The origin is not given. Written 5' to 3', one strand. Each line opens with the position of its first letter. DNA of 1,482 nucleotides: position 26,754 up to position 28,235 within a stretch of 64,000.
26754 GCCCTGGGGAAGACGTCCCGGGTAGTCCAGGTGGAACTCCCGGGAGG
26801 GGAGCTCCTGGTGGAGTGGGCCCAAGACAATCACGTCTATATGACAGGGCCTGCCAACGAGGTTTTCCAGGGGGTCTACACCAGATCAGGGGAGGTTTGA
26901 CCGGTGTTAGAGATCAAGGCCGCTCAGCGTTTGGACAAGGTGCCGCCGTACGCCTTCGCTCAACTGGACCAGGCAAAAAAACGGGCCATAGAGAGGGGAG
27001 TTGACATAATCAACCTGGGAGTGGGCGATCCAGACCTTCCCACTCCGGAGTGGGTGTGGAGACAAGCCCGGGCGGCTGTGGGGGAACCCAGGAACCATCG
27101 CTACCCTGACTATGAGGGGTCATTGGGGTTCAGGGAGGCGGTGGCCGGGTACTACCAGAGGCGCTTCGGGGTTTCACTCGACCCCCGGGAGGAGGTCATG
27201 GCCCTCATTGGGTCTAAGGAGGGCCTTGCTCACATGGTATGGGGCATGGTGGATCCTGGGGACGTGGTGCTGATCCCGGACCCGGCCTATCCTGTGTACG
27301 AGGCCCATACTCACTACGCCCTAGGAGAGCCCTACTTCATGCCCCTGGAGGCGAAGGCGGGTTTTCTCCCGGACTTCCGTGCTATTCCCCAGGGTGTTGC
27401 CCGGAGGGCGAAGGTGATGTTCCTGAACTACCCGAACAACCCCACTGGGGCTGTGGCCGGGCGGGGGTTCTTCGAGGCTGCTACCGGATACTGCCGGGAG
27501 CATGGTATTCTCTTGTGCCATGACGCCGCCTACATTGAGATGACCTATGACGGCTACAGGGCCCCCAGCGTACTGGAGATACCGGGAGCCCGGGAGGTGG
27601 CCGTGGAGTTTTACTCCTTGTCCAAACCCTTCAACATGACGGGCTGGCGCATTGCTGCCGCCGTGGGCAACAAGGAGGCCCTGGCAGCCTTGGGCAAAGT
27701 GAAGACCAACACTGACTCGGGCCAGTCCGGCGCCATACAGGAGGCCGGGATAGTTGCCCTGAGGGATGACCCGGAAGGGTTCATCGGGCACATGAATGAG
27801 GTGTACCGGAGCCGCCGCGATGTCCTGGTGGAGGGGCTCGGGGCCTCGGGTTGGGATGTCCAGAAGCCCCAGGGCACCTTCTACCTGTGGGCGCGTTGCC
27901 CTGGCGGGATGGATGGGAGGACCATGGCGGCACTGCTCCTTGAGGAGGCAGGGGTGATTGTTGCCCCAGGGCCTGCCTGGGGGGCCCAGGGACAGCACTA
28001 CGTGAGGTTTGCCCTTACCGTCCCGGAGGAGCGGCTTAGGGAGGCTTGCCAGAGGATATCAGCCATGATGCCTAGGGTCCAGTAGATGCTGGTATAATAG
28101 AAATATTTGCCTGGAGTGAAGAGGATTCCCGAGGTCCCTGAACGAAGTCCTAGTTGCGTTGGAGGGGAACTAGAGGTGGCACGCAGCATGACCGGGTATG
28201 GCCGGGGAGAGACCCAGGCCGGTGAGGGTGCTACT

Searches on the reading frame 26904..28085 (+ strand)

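Call 25: search_protein_families(library=pfam, proteins=[window:26904-28085:+])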
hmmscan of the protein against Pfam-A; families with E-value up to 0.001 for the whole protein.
window:26904-28085:+ (393 aa): 1 family
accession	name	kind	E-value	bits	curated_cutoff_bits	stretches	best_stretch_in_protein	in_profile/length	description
PF00155.27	Aminotran_1_2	-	1.1e-58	199.6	19.7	1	34-385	2-361/361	Aminotransferase class I and II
